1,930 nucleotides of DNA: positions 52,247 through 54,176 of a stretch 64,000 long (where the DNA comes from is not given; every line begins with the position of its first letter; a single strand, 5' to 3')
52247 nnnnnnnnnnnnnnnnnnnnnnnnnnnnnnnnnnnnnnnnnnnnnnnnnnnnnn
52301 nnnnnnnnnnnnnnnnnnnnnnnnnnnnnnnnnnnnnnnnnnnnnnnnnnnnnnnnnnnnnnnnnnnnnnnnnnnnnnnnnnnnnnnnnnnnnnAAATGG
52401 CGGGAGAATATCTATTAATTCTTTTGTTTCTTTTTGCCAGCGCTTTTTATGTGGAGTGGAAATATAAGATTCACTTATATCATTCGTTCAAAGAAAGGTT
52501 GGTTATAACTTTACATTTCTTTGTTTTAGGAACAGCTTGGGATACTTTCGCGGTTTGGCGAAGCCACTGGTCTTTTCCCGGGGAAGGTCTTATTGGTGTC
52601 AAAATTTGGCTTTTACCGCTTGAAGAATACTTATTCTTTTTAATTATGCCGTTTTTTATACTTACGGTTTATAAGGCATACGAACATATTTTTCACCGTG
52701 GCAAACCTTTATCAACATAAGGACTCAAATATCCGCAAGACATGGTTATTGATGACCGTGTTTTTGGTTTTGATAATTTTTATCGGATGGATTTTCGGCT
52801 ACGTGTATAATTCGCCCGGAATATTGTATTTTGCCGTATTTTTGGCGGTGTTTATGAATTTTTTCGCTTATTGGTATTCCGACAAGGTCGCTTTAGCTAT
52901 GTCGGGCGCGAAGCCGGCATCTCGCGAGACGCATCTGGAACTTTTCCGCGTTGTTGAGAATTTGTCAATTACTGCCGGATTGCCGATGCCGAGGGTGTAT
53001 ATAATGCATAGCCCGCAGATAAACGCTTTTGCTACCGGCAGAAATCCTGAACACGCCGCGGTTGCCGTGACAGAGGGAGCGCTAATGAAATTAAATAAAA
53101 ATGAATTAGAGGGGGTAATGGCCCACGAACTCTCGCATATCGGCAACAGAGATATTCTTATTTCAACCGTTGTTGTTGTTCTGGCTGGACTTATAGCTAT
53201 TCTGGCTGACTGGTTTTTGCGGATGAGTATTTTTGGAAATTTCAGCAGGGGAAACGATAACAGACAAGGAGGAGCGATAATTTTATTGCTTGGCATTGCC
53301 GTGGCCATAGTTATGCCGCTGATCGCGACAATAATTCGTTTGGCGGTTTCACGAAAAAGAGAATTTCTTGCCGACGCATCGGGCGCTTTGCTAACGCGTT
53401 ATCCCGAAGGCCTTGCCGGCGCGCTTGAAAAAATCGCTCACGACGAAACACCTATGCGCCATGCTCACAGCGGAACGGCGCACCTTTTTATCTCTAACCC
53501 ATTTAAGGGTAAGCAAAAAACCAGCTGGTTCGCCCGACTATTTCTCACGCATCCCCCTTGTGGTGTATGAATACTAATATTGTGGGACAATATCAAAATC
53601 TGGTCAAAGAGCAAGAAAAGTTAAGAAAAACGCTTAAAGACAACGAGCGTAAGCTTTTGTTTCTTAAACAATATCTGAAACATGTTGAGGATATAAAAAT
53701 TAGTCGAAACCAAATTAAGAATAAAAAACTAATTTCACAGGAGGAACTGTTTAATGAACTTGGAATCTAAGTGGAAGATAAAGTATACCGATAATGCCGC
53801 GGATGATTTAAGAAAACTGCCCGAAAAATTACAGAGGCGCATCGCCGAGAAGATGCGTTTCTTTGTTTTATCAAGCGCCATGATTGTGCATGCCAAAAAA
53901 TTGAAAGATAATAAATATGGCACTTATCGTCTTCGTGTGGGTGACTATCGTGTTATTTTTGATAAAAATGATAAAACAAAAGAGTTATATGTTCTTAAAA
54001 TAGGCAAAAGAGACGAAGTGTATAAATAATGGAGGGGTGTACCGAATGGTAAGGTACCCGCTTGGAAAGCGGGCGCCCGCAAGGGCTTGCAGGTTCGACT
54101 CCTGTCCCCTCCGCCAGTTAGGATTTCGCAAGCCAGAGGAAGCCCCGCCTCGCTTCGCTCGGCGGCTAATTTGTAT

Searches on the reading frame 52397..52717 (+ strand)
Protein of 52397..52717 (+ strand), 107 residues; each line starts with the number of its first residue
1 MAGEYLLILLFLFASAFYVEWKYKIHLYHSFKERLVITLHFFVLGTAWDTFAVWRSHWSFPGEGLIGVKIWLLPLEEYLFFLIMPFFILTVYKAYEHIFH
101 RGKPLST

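Call 23: search_protein_families(library=pfam, proteins=[window:52397-52717:+])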
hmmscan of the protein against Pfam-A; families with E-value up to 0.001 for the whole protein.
window:52397-52717:+ (107 aa): 1 family
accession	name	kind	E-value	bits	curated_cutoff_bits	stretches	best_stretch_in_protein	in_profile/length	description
PF18916.5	Lycopene_cyc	-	1.3e-07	32.5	27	1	5-93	4-90/92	Lycopene cyclase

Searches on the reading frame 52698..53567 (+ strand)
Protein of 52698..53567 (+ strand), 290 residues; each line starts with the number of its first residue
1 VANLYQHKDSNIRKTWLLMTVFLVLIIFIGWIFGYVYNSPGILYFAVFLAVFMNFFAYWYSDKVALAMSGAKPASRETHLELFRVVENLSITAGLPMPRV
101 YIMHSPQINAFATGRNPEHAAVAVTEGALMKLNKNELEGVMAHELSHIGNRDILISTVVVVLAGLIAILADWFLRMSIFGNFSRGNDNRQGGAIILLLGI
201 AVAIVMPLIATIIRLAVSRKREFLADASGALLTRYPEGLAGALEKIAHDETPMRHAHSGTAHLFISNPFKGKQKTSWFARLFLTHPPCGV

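Call 23: search_protein_families(library=pfam, proteins=[window:52698-53567:+])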
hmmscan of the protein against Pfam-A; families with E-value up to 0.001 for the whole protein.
window:52698-53567:+ (290 aa): 1 family
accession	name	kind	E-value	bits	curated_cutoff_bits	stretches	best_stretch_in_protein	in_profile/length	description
PF01435.24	Peptidase_M48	-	3.6e-26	92.6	20.3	1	81-287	6-174/186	Peptidase family M48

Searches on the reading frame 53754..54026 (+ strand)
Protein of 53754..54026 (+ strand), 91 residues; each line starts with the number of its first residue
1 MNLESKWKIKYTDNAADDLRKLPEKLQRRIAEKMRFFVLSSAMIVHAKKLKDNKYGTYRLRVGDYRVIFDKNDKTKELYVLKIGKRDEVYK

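Call 23: search_protein_families(library=pfam, proteins=[window:53754-54026:+])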
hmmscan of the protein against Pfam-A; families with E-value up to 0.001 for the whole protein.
window:53754-54026:+ (91 aa): 1 family
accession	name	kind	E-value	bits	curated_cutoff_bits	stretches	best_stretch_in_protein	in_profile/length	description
PF05016.21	ParE_toxin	-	1.6e-09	38.7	23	1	9-90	1-89/89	ParE toxin of type II toxin-antitoxin system, parDE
